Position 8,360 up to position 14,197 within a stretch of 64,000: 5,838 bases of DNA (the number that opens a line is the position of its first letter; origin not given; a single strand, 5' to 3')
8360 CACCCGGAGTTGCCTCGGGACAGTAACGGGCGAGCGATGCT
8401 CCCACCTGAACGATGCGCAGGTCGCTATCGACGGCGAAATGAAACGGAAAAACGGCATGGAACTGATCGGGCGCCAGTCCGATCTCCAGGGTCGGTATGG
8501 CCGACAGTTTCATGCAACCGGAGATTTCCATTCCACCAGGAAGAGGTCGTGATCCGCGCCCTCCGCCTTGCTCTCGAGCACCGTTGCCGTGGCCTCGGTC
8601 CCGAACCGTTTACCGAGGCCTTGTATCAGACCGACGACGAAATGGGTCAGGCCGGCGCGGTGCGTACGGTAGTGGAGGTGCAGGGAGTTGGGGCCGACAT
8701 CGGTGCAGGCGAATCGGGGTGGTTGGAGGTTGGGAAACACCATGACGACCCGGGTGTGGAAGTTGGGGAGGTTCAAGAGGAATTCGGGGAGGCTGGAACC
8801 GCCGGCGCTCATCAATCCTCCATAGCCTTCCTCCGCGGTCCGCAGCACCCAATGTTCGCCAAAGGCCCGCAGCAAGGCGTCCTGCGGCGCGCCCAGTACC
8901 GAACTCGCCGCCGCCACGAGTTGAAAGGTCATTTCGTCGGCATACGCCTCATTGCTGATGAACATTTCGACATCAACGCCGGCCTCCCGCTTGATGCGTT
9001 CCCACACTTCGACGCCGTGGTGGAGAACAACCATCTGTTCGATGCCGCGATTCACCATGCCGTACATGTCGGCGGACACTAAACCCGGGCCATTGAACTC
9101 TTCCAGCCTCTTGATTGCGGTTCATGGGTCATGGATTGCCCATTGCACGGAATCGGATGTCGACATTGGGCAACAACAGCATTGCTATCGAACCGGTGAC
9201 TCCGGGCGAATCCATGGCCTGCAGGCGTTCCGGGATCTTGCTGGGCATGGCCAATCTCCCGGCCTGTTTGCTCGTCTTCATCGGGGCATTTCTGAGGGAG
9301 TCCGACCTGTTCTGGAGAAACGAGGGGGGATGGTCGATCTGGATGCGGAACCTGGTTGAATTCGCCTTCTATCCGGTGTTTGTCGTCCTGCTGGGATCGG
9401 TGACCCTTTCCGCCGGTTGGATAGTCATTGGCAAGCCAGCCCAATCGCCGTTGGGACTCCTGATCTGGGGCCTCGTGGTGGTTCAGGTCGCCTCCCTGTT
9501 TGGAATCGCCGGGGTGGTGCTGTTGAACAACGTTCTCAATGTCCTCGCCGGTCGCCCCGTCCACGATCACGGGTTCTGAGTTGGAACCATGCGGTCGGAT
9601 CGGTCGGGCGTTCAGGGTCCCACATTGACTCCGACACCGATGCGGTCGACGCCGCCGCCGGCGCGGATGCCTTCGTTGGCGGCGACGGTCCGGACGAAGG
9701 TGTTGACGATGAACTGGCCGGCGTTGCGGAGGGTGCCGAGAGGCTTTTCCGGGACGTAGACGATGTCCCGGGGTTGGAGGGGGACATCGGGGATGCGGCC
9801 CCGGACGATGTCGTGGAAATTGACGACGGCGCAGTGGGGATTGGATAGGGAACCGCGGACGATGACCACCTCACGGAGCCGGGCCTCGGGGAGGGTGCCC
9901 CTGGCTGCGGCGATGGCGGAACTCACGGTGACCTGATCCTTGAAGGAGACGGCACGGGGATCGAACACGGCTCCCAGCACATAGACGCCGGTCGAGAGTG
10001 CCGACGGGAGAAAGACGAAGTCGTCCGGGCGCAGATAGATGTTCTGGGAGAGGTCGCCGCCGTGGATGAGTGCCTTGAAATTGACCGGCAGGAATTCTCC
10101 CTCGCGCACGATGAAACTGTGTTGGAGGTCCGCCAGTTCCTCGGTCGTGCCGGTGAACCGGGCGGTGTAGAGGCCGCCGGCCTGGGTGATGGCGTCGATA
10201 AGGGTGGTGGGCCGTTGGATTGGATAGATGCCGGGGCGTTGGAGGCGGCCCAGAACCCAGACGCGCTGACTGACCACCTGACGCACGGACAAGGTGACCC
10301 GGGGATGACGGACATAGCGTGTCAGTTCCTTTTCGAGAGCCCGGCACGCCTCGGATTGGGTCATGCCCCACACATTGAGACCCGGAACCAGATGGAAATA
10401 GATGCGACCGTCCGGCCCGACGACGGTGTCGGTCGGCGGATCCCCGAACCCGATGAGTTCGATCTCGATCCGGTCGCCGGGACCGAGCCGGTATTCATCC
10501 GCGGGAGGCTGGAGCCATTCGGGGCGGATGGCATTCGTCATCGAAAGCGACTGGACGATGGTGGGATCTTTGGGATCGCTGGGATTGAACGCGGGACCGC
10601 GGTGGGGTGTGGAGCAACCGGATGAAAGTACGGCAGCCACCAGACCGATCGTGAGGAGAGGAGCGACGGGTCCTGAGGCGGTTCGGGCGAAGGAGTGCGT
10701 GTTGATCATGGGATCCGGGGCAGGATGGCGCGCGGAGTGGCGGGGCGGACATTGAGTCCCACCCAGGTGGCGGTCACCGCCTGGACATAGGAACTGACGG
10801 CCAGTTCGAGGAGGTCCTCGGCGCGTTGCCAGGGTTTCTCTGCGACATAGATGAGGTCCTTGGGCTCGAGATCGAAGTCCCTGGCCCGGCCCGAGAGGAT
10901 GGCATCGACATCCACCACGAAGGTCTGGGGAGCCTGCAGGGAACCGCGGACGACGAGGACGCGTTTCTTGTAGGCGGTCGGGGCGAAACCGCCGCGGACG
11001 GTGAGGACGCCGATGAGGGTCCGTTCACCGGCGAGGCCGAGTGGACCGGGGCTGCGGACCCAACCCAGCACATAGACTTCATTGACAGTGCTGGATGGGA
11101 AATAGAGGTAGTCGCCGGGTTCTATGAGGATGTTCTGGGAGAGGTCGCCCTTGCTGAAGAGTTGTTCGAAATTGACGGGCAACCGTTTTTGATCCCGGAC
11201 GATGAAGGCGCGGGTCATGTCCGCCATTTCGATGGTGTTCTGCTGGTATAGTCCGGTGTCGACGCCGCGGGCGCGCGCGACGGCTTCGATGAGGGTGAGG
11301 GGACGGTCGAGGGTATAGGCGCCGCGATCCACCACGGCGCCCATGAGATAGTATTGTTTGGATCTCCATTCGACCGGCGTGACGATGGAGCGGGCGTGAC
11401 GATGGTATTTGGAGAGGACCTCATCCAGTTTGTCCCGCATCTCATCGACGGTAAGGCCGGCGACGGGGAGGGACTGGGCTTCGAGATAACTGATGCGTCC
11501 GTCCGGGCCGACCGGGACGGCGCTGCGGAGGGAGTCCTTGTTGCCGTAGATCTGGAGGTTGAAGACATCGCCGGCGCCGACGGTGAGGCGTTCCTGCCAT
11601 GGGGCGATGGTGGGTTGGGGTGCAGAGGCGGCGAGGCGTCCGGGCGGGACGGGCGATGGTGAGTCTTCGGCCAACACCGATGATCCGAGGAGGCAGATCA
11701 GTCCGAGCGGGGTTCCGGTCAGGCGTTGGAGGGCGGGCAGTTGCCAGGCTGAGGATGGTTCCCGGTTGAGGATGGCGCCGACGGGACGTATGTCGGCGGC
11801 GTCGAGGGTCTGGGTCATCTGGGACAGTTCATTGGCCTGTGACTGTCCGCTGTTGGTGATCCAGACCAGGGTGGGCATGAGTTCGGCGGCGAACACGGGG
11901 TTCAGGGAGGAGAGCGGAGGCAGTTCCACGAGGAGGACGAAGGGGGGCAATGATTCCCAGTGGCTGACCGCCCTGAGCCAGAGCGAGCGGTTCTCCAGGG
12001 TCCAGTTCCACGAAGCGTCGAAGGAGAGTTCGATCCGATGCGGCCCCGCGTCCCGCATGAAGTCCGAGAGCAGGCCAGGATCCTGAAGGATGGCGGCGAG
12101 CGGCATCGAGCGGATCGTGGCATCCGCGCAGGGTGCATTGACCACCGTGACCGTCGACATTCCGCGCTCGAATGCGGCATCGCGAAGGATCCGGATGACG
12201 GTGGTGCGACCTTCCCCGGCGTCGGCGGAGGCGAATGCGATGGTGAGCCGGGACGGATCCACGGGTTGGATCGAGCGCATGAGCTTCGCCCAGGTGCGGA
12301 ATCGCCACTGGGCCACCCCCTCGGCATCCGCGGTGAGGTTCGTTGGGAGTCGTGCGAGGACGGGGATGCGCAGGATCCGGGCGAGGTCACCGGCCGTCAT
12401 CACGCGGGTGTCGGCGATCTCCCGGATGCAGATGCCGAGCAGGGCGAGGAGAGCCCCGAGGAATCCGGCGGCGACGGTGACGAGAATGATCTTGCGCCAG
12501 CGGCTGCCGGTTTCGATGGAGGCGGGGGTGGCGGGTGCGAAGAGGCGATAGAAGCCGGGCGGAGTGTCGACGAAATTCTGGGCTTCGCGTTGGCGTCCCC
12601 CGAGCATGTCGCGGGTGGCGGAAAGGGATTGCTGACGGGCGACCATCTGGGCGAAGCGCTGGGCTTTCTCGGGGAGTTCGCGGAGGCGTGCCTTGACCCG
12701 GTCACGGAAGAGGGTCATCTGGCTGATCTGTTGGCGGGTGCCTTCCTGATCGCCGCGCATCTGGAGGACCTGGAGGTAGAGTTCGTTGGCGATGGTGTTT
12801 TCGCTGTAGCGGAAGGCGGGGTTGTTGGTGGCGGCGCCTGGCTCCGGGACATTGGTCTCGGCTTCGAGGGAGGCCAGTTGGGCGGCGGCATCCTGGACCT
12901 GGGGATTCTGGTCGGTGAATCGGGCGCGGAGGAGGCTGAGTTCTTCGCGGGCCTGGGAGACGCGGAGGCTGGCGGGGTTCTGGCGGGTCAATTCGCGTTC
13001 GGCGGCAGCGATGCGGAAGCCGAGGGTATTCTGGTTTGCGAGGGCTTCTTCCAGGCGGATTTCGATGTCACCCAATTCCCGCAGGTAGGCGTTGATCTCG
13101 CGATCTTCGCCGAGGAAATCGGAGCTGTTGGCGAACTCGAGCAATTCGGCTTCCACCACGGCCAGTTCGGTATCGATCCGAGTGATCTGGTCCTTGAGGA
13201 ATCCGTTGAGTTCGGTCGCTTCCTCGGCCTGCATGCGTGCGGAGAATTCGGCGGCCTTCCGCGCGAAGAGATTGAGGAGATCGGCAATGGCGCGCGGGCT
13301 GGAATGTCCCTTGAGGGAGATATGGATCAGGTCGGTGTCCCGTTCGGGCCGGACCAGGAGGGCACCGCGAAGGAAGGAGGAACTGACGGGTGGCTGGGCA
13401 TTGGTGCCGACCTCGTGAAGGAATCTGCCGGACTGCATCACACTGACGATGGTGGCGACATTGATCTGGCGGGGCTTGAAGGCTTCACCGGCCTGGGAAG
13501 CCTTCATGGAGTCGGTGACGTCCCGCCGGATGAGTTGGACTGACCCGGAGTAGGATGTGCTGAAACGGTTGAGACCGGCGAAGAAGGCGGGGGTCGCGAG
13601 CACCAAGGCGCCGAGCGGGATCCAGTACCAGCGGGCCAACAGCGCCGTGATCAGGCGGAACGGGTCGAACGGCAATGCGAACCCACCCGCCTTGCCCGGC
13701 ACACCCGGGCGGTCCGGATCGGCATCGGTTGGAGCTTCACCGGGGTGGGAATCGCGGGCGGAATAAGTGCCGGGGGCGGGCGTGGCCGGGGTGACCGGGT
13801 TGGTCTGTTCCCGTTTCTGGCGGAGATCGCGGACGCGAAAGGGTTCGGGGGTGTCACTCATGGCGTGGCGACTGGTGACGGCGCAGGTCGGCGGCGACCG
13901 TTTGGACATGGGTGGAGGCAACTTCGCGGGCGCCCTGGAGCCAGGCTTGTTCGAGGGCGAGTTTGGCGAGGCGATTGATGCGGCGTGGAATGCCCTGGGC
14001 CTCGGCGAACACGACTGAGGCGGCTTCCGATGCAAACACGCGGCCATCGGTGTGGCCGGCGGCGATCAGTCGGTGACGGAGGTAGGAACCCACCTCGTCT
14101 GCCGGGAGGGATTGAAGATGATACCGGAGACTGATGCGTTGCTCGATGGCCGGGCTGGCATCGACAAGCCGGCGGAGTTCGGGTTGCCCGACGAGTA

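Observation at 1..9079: Nine translationally coupled genes wire an H-NOX gas sensor and phosphorelay directly to glycan-synthesis enzymes and a STAS/RsbW partner-switch pair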

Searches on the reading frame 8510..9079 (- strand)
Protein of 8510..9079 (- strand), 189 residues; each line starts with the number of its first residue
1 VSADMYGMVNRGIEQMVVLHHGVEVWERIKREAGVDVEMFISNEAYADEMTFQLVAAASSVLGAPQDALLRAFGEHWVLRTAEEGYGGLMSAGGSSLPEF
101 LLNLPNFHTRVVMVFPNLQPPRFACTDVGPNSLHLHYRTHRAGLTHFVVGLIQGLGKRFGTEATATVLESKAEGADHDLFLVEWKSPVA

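Call 7: search_protein_families(library=pfam, proteins=[window:8510-9079:-], max_evalue=0.01)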
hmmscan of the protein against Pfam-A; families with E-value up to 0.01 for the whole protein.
window:8510-9079:- (189 aa): 2 families
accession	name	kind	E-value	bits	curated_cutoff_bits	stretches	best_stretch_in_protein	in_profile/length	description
PF07700.20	HNOB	-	4e-46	157.4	25.5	1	6-165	1-161/163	Haem-NO-binding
PF19674.4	DUF6177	-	0.00088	18.9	25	1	44-90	34-81/330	Family of unknown function (DUF6177)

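Call 33: search_solved_structures(query=window:8510-9079:-, max_evalue=0.001, show_alignments=3)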
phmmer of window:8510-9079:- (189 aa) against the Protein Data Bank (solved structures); distinct sequences matched with E-value up to 0.001: 28.
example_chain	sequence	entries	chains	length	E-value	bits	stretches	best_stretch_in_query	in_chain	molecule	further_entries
4iae_A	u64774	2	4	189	6.4e-59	202.2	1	5-185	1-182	Alr2278 protein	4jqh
4iah_A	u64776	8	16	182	1e-58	201.5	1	5-184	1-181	Alr2278 protein | H-NOX domain protein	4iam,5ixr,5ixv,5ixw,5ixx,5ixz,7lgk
2o09_A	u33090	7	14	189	2.3e-58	200.4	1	5-185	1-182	Alr2278 protein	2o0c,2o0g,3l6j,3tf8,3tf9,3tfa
6mx5_A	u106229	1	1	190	2.4e-58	200.4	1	5-185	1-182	Alr2278 protein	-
3tfd_A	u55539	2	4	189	1.6e-57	197.7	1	5-185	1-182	Alr2278 protein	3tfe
3tff_A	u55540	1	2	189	1.6e-57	197.7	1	5-185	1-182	Alr2278 protein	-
3tfg_A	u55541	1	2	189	1.1e-56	194.9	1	5-185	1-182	Alr2278 protein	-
6dxi_A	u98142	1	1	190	1.6e-56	194.4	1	5-185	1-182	H-NOX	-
5mnw_A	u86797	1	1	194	4.9e-35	124.4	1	5-185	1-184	Guanylate cyclase soluble subunit beta-1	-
6jt0_B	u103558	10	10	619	7.8e-34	120.4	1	5-185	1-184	Guanylate cyclase soluble subunit beta-1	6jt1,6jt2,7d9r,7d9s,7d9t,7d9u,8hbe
6pas_B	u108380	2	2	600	7.9e-29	104.1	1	5-183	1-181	Soluble guanylyl cyclase beta-1 subunit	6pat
9oxn_B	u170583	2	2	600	1.9e-27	99.6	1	5-183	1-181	Guanylate cyclase soluble subunit beta-1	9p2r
6ocv_A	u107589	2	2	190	2.9e-11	46.9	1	5-166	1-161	Heme NO binding domain protein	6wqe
6bde_A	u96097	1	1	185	1.7e-09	41.1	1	18-176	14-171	2,4-dihydroxyhept-2-ene-1,7-dioic acid aldolase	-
6bdd_A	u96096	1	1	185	1.2e-08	38.3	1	18-176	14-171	2,4-dihydroxyhept-2-ene-1,7-dioic acid aldolase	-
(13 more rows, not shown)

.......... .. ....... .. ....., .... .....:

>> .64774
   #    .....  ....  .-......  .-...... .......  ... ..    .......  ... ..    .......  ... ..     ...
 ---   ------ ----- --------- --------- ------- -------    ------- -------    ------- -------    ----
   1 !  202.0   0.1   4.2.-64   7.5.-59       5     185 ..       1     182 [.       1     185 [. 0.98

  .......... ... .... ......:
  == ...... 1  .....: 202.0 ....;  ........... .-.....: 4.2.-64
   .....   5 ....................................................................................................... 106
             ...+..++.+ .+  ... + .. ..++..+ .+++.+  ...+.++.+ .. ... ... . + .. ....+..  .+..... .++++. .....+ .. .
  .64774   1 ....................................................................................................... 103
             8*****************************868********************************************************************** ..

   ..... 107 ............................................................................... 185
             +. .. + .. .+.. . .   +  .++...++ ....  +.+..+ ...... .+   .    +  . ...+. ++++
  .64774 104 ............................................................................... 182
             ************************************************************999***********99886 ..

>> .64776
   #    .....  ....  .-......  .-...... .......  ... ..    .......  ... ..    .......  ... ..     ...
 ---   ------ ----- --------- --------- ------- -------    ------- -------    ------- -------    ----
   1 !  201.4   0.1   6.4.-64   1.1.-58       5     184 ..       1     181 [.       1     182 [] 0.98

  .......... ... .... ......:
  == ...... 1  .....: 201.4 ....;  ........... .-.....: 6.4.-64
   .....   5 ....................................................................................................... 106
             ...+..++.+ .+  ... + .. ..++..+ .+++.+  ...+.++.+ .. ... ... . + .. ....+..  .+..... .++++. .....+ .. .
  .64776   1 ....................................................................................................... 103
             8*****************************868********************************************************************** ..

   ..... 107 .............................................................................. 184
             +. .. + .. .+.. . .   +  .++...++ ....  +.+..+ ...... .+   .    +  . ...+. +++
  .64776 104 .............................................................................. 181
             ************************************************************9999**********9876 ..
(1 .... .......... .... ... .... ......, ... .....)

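Call 53: search_protein_families(library=ncbifam, proteins=[window:8510-9067:-], max_evalue=0.00001)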
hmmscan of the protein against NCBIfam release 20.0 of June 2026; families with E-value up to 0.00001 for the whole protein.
window:8510-9067:- (185 aa): 0 families

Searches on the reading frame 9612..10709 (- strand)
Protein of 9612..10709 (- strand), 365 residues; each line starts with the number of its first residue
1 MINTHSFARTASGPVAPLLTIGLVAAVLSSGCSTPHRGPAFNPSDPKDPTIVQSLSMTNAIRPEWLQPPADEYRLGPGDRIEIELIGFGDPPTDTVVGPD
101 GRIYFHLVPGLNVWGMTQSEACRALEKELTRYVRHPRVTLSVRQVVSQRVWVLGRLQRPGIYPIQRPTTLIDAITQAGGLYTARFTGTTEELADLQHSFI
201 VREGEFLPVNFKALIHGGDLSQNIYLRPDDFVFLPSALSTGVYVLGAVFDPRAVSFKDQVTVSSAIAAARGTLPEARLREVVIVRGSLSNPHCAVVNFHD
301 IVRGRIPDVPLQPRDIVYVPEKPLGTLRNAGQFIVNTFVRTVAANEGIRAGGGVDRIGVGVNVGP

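Call 10: search_protein_families(library=pfam, proteins=[window:9612-10709:-], max_evalue=0.01)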
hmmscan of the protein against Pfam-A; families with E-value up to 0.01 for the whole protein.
window:9612-10709:- (365 aa): 3 families
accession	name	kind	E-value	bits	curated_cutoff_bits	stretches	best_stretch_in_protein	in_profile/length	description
PF22461.2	SLBB_2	-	1.1e-20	73.9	27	2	148-233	1-78/79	SLBB domain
PF10531.15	SLBB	-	2e-16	60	27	2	150-180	2-32/55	SLBB domain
PF02563.21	Poly_export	-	6e-16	58.8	28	1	68-142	2-76/77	Polysaccharide biosynthesis/export protein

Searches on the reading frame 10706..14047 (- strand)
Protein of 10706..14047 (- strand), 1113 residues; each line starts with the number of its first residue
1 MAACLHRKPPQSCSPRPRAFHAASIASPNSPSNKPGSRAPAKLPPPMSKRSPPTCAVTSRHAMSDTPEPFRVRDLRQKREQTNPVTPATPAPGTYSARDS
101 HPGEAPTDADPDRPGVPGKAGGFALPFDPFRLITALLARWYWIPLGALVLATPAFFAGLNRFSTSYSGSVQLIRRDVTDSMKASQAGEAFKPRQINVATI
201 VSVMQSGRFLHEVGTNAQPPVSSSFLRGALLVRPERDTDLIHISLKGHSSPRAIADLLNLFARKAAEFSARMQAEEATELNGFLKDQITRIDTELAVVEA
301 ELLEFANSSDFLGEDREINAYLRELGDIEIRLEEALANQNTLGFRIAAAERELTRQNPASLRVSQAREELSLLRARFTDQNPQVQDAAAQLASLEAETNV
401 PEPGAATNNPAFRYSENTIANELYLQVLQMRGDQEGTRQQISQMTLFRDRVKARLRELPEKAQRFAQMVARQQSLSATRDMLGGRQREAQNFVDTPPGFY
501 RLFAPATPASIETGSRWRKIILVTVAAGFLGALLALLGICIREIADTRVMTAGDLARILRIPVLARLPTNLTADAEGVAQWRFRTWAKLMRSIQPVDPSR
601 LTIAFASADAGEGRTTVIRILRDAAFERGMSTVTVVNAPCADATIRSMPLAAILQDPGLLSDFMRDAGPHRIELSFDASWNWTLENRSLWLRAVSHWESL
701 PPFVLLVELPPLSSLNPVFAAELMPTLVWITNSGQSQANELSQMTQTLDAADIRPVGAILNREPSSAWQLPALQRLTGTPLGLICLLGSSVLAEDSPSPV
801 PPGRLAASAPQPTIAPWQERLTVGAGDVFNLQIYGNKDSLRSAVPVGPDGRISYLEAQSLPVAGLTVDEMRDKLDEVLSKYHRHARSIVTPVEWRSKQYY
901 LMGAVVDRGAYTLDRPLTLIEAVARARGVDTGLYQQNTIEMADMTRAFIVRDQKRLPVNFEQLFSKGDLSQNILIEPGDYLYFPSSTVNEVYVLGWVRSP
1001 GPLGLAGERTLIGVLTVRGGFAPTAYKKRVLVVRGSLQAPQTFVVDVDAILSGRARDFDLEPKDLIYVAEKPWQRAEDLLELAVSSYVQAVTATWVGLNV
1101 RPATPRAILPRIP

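Call 10: search_protein_families(library=pfam, proteins=[window:10706-14047:-], max_evalue=0.01)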
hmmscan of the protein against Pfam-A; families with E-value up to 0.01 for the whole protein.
window:10706-14047:- (1113 aa): 3 families
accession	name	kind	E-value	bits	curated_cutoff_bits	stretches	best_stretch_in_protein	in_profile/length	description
PF22461.2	SLBB_2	-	5.8e-15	55.6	27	2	897-982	1-78/79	SLBB domain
PF02563.21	Poly_export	-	1e-10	42.1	28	1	819-885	5-70/77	Polysaccharide biosynthesis/export protein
PF10531.15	SLBB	-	0.00023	21.4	27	0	991-1035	2-46/55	SLBB domain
